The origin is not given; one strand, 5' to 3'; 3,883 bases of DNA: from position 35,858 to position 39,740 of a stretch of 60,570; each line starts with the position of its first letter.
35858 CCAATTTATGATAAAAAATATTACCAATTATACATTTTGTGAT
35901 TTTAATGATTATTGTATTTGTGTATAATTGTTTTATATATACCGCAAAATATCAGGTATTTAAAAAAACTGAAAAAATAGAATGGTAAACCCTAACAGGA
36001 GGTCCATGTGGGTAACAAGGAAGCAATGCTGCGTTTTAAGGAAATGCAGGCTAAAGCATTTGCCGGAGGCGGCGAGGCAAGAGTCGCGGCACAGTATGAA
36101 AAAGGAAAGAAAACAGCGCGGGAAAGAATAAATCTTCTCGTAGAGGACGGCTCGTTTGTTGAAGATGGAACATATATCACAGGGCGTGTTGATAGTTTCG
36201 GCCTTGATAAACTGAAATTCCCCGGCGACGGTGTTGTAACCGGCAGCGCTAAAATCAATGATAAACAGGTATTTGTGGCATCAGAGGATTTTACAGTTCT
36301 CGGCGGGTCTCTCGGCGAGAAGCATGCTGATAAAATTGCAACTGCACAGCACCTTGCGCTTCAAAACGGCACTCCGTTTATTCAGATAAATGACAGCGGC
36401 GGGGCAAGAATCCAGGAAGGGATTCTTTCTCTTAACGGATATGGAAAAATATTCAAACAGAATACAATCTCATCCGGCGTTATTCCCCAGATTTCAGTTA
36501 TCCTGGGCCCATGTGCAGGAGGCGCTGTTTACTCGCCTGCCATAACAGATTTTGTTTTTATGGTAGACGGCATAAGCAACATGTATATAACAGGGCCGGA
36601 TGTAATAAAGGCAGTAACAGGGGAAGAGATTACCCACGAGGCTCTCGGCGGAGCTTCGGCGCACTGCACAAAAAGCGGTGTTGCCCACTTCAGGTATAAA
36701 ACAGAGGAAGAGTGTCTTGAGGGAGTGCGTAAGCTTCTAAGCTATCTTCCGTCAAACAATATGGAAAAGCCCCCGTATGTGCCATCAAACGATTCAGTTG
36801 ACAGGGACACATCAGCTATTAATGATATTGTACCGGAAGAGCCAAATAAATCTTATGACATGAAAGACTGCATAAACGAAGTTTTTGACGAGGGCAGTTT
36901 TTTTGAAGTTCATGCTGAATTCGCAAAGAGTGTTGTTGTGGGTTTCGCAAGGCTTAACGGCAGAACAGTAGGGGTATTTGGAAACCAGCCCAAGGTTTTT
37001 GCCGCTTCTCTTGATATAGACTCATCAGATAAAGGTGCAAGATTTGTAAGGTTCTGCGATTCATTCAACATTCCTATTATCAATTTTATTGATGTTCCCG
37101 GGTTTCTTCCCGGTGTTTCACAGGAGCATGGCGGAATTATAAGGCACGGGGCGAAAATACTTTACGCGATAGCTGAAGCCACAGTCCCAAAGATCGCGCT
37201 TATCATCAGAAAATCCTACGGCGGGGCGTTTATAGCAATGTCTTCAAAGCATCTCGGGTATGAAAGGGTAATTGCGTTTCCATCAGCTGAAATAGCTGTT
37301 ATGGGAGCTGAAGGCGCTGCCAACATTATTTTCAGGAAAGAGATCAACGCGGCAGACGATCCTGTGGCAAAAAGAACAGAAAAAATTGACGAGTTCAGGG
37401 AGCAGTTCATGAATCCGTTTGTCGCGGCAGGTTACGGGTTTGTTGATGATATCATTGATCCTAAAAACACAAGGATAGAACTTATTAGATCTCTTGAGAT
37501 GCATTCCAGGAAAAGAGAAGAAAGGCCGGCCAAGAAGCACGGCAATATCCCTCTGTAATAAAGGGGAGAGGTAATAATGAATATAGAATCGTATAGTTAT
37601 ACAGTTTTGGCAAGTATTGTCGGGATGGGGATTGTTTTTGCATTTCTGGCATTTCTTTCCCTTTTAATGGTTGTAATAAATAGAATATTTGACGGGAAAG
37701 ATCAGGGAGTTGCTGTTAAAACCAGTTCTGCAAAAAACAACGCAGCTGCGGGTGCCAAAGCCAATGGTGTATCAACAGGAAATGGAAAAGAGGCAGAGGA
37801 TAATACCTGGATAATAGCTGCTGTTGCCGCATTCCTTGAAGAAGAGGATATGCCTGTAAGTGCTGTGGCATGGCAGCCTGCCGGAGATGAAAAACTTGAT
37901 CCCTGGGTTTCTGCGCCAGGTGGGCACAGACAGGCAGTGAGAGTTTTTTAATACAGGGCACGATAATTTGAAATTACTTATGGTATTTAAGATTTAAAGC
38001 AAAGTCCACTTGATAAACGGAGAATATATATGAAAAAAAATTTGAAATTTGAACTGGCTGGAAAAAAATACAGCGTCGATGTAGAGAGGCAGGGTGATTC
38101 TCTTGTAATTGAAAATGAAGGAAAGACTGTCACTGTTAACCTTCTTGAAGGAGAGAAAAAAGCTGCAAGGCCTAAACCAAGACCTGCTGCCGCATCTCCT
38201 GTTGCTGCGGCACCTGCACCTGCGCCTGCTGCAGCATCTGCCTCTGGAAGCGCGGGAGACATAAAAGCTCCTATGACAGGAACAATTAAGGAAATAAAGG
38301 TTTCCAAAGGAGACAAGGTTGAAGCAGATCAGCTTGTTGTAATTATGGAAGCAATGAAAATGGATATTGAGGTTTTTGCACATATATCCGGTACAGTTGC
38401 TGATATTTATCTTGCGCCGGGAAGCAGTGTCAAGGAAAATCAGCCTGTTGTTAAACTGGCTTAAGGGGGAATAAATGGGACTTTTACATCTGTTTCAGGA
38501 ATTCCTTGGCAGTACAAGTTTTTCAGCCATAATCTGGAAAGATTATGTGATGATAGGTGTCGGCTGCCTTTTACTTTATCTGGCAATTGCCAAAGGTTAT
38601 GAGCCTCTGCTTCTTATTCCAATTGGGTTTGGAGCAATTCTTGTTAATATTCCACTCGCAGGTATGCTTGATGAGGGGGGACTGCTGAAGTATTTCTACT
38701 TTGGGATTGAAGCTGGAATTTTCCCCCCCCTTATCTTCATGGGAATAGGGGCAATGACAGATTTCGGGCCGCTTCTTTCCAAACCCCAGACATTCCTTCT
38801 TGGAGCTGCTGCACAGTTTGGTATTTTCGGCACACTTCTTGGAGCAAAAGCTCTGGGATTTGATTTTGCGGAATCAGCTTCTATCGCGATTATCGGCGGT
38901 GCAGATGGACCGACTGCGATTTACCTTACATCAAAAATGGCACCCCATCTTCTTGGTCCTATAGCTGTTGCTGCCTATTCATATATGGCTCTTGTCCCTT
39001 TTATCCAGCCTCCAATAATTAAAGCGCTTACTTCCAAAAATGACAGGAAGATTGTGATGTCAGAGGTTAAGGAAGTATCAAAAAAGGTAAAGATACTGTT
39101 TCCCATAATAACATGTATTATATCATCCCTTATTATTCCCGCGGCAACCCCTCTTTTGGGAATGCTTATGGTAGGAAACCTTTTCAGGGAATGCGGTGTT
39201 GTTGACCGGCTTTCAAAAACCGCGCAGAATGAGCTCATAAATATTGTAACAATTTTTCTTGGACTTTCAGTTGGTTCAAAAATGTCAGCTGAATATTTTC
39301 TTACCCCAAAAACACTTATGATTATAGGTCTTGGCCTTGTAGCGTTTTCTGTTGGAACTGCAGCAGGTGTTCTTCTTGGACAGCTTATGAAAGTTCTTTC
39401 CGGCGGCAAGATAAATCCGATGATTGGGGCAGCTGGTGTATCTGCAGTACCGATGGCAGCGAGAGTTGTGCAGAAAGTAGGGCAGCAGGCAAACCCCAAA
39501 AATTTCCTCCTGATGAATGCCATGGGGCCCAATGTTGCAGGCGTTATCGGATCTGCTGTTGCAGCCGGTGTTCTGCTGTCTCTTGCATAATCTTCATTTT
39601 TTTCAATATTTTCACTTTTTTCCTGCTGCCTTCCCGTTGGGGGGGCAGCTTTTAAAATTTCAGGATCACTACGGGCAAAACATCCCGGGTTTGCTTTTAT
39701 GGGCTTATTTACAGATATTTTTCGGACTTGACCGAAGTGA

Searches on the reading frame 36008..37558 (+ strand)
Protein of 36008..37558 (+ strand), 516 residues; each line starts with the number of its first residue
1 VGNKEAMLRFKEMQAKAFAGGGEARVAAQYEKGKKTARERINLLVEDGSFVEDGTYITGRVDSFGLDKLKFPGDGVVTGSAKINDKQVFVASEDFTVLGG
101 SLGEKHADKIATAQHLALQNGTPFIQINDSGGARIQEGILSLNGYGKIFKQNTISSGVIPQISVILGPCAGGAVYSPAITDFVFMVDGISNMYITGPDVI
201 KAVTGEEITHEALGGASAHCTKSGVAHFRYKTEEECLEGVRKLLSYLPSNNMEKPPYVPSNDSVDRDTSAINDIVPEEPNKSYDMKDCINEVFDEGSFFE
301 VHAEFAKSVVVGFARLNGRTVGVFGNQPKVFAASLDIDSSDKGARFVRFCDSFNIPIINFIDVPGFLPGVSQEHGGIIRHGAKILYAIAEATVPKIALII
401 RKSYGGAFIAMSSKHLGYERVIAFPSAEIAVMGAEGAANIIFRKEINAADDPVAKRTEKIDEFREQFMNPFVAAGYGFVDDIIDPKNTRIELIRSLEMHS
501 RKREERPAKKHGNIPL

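Call 42: search_protein_families(library=pfam, proteins=[window:36008-37558:+], max_evalue=0.00001)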
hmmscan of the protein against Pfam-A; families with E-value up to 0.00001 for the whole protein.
window:36008-37558:+ (516 aa): 2 families
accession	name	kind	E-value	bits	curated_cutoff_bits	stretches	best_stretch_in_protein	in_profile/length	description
PF01039.27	Carboxyl_trans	-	1.9e-188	627.6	22.3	1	29-514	2-493/493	Carboxyl transferase domain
PF03255.19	ACCA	-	8.7e-12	45.3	23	1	285-448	68-237/310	Acetyl co-enzyme A carboxylase carboxyltransferase-like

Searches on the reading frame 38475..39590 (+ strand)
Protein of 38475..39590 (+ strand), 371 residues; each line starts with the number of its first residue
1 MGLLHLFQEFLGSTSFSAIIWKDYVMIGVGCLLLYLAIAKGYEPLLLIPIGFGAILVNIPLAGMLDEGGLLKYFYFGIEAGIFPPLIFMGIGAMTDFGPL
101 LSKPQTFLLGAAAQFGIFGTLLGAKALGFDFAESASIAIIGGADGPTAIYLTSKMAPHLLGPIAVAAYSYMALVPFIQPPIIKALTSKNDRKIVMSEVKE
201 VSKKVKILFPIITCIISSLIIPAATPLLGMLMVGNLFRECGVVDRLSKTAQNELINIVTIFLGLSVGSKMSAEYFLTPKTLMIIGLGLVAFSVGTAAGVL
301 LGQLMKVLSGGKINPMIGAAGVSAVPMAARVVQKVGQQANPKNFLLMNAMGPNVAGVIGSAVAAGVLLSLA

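Call 43: search_protein_families(library=pfam, proteins=[window:38475-39590:+], max_evalue=0.00001)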
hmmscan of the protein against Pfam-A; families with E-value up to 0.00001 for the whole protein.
window:38475-39590:+ (371 aa): 1 family
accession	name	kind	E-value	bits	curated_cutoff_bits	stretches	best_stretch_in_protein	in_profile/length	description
PF03977.18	OAD_beta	-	5.3e-163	542.5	31.6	1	23-370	2-348/349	Na+-transporting oxaloacetate decarboxylase beta subunit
